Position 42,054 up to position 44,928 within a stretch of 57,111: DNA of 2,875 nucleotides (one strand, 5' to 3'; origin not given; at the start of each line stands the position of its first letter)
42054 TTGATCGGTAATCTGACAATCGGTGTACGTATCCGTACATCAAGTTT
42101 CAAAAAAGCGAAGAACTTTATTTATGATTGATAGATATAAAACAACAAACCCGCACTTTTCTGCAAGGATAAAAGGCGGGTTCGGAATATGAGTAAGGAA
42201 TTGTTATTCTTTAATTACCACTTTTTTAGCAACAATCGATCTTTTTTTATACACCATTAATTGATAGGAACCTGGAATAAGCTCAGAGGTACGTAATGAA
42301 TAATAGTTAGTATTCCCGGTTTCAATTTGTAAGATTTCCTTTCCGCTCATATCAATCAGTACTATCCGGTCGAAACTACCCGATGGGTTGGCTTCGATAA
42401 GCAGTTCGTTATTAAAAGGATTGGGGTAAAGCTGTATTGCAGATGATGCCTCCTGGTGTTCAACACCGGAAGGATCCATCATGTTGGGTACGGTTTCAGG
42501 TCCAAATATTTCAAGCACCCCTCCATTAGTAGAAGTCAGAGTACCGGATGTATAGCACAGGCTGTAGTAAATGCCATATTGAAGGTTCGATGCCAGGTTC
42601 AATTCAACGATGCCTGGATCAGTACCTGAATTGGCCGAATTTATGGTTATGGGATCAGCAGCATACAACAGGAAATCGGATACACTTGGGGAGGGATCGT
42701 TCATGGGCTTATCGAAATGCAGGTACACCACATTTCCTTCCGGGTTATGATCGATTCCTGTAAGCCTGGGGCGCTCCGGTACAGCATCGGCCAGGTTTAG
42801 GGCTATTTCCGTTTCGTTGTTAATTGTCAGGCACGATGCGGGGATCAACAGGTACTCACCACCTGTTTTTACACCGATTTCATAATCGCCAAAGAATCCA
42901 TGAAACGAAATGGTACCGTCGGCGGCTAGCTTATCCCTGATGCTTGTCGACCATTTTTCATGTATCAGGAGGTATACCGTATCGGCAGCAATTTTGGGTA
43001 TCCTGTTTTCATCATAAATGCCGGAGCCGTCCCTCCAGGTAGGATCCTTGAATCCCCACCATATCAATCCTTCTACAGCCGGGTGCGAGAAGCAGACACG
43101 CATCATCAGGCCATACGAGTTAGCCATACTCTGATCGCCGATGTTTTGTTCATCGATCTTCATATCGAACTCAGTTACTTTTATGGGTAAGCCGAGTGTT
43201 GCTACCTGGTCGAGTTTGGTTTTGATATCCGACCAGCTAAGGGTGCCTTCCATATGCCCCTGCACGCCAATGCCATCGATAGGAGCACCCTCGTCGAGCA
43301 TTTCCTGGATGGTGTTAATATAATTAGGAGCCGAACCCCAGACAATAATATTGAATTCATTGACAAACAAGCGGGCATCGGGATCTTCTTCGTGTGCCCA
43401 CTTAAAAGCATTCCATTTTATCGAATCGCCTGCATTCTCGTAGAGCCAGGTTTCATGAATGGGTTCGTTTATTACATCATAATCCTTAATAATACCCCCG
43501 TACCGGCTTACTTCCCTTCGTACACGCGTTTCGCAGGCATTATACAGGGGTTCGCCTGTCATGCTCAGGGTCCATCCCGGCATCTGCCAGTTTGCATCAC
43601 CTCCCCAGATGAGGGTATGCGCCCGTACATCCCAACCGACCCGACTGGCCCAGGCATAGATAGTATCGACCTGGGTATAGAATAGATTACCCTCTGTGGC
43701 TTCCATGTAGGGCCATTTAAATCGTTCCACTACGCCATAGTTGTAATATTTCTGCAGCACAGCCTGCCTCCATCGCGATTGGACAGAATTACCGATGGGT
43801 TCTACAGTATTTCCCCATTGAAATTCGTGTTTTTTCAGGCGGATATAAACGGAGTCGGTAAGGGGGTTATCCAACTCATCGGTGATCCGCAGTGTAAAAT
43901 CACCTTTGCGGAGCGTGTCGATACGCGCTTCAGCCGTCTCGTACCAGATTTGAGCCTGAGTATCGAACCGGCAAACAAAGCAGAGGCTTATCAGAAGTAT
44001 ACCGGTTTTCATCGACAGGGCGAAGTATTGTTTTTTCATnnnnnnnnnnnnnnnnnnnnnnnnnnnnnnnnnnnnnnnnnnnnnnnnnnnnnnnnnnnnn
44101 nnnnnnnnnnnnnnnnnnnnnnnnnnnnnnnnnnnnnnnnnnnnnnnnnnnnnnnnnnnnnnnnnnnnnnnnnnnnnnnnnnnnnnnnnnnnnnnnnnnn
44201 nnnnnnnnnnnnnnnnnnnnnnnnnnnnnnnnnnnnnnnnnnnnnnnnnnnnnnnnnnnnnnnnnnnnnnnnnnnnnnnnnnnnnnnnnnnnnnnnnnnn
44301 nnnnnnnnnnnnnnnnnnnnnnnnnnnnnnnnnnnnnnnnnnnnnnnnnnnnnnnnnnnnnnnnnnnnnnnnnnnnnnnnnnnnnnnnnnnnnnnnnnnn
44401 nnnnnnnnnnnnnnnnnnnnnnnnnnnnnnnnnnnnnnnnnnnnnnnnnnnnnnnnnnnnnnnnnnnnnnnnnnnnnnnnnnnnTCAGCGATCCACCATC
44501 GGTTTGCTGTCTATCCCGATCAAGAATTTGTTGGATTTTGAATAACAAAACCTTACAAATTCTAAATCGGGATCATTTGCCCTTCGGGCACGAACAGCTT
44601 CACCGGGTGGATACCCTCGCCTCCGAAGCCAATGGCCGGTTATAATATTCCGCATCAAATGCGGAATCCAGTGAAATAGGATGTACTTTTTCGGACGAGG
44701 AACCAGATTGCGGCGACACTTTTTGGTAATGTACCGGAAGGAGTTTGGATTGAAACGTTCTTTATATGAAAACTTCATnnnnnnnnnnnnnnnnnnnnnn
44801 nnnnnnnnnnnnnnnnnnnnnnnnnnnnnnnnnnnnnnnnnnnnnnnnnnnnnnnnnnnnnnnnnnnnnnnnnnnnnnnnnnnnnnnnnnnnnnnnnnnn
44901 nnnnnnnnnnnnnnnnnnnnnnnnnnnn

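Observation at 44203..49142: Family of modular, highly structured noncoding repeats filling three intergenic regions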

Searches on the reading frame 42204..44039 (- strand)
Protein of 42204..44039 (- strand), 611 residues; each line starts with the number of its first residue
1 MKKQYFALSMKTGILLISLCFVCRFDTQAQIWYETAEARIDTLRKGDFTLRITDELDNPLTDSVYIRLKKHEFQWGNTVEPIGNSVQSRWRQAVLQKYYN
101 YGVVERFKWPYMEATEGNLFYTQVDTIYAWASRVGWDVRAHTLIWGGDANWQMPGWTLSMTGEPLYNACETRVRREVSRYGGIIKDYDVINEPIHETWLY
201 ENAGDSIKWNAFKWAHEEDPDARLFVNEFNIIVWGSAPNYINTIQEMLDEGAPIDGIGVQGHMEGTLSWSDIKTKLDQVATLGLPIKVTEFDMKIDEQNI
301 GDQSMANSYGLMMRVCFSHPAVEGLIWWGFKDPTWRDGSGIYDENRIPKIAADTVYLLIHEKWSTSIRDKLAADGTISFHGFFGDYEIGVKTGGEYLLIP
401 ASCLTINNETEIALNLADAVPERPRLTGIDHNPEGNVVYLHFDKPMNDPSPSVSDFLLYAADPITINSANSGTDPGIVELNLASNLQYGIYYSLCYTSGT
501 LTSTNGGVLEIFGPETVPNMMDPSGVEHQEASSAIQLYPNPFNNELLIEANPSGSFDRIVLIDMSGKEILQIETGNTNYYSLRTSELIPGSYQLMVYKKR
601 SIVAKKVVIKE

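Call 8: search_protein_families(library=pfam, proteins=[window:42204-44039:-])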
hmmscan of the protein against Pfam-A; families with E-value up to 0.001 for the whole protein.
window:42204-44039:- (611 aa): 2 families
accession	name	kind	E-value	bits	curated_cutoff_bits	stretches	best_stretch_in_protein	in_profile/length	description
PF00331.26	Glyco_hydro_10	-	6.6e-48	164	22.1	1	86-355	23-308/311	Glycosyl hydrolase family 10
PF18962.6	Por_Secre_tail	-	8.7e-09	36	27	1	537-609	1-75/75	Secretion system C-terminal sorting domain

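Call 47: find_encoding_contigs(protein=window:42204-44039:-, flank=10000, max_places=10)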
Protein window:42204-44039:- (611 aa): no gene with exactly this product is on record in the collection.

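Call 52: find_homologous_proteins(query=window:42204-44039:-, max_evalue=1e-30)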
Query window:42204-44039:- (611 aa): 186 proteins with E <= 1e-30 among 8000 candidates; the best 120 are listed.
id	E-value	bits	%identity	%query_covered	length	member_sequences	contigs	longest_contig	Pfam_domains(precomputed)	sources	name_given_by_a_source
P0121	0.0e+0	1436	100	100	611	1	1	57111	PF00331.27,PF18962.8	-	-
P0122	0.0e+0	1206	83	100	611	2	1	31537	PF00331.27,PF18962.8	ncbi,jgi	-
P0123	0.0e+0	1020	75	85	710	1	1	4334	PF00331.27,PF18962.8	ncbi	-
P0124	6.1e-289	978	69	91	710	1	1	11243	PF00331.27,PF18962.8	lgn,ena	-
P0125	4.5e-280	949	66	93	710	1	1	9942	PF00331.27,PF18962.8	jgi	jgi:GH35 family endo-1,4-beta-xylanase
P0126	1.4e-253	861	63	87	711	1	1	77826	PF00331.27,PF18962.8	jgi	jgi:GH35 family endo-1,4-beta-xylanase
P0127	2.9e-247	840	60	92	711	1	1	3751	PF00331.27,PF18962.8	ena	-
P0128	4.6e-239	813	58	99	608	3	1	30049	PF00331.27,PF18962.8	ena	-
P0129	3.1e-238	810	62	83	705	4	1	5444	PF00331.27,PF18962.8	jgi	jgi:GH35 family endo-1,4-beta-xylanase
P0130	4.9e-235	800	61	85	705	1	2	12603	PF00331.27,PF18962.8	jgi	jgi:GH35 family endo-1,4-beta-xylanase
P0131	9.8e-235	799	61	85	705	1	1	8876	PF00331.27,PF18962.8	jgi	jgi:GH35 family endo-1,4-beta-xylanase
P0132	1.7e-234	798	59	91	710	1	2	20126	PF00331.27,PF18962.8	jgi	jgi:GH35 family endo-1,4-beta-xylanase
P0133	7.7e-234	796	61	87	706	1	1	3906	PF00331.27,PF18962.8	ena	-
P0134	7.5e-233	793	63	80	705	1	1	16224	PF00331.27,PF18962.8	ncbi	-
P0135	2.9e-231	787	55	98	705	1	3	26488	PF00331.27,PF18962.8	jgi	jgi:GH35 family endo-1,4-beta-xylanase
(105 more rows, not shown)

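Call 53: find_encoding_contigs(protein=P0122, flank=10000, max_places=4)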
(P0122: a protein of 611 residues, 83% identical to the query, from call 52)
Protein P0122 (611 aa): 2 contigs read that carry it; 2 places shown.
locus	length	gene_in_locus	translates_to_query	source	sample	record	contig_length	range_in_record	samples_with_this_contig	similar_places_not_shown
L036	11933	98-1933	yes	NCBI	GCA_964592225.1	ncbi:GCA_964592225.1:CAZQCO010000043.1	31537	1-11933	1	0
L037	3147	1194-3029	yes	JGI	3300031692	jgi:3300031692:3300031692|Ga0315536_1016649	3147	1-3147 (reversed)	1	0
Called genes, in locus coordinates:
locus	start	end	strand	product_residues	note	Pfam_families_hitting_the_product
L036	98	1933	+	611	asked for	PF00331:Glyco_hydro_10, PF18962:Por_Secre_tail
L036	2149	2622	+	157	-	-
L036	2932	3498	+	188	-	PF08212:Lipocalin_2, PF00061:Lipocalin (weak)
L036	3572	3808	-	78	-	-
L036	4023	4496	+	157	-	PF13531:SBP_bac_11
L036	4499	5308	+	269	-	PF00005:ABC_tran, PF03459:TOBE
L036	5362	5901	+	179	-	PF09918:DUF2148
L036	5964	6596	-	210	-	PF00578:AhpC-TSA, PF08534:Redoxin, PF10417:1-cysPrx_C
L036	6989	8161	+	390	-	PF10509:GalKase_gal_bdg, PF00288:GHMP_kinases_N, PF08544:GHMP_kinases_C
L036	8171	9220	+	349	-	PF01087:GalP_UDP_transf, PF02744:GalP_UDP_tr_C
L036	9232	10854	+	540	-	PF00474:SSF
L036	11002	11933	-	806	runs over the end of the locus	PF12704:MacB_PCD, PF02687:FtsX, PF12704:MacB_PCD (weak), PF02687:FtsX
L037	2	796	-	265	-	?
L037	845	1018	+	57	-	-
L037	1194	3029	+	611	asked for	PF00331:Glyco_hydro_10, PF18962:Por_Secre_tail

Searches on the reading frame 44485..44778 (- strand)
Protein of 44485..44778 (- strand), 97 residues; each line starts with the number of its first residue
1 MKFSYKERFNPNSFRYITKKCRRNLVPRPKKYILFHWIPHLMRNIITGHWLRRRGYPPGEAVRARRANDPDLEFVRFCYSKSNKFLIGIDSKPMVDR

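Call 36: find_homologous_proteins(query=window:44485-44778:-, max_evalue=0.001)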
Query window:44485-44778:-: no candidate shares three 5-residue words with the query. No homologue found.

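Call 60: search_protein_representatives(protein=window:44485-44778:-)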
Query: 97 residues. Proteins with E-value up to 0.001 (for the whole library): 6; up to 1e-10: 1; up to 1e-30: 0. The best 6 are listed.
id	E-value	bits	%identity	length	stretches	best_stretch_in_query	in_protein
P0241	7.1e-16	74.7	31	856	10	44-74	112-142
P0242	2.0e-09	53.9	32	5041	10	27-73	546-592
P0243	3.5e-06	43.5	40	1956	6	49-80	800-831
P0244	1.8e-05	41.3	58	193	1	48-97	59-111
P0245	1.9e-05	41.1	74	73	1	64-97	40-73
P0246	8.3e-05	39.1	73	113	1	65-97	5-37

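Call 62: find_encoding_contigs(protein=P0244, flank=10000, max_places=6)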
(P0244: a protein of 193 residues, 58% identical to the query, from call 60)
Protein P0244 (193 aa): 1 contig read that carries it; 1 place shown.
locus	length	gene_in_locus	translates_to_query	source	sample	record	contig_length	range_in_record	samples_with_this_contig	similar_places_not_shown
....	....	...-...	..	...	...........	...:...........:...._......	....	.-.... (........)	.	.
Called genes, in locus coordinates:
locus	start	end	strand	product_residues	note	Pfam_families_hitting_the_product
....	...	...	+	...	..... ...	-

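Call 63: find_encoding_contigs(protein=P0246, flank=10000, max_places=6)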
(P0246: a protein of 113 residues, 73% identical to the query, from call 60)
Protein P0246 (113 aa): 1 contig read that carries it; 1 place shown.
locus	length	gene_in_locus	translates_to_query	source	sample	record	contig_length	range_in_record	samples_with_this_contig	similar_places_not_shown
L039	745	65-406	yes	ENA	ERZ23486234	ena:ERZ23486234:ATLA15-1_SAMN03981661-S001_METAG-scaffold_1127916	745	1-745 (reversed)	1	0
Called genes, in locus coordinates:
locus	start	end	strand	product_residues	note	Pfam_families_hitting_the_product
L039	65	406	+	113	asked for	-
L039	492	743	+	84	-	?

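Call 64: find_encoding_contigs(protein=P0245, flank=10000, max_places=6)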
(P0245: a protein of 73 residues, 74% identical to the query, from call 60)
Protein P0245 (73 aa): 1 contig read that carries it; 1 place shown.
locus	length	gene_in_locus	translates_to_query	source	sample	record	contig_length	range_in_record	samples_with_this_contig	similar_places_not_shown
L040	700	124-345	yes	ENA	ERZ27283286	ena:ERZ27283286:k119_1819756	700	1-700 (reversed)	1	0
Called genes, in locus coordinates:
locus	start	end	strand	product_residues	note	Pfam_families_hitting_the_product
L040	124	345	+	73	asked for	-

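Call 66: list_cluster_members(proteins=[P0244, P0245, P0246])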
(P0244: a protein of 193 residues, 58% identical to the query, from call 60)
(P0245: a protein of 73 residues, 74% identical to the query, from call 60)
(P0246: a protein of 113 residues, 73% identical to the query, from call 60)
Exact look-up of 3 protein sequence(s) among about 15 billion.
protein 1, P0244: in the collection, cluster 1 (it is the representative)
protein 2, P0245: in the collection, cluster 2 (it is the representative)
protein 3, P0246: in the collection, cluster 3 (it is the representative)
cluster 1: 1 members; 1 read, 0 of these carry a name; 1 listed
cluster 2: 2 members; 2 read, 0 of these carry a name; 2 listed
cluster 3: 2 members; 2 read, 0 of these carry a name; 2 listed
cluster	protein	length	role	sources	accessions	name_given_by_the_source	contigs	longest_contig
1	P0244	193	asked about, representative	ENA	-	-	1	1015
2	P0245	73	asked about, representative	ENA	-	-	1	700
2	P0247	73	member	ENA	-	-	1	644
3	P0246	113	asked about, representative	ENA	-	-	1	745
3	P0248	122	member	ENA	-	-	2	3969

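Call 67: find_encoding_contigs(protein=P0248, flank=10000, max_places=6)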
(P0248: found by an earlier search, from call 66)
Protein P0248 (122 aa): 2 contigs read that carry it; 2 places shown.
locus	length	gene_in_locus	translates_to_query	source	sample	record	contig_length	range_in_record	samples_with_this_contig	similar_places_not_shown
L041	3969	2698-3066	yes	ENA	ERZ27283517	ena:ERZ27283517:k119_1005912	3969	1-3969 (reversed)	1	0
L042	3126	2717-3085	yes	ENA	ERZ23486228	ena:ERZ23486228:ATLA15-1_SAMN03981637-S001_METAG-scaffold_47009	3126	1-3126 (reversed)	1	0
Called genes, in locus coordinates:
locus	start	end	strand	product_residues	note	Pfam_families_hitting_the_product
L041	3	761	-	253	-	?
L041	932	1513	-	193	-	-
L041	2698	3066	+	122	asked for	-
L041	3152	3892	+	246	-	PF13489:Methyltransf_23, PF08241:Methyltransf_11, PF08242:Methyltransf_12 (weak), PF13649:Methyltransf_25 (weak), PF13847:Methyltransf_31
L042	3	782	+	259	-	?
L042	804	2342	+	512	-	PF00266:Aminotran_5, PF00581:Rhodanese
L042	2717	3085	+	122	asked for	-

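Call 79: find_encoding_contigs(protein=P0247, flank=10000, max_places=6)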
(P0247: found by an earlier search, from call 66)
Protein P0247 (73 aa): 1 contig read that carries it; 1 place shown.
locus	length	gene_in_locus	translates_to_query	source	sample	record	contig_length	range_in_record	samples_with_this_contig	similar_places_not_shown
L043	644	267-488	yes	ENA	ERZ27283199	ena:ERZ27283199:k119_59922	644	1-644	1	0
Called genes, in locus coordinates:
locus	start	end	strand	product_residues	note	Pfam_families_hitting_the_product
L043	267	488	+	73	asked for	-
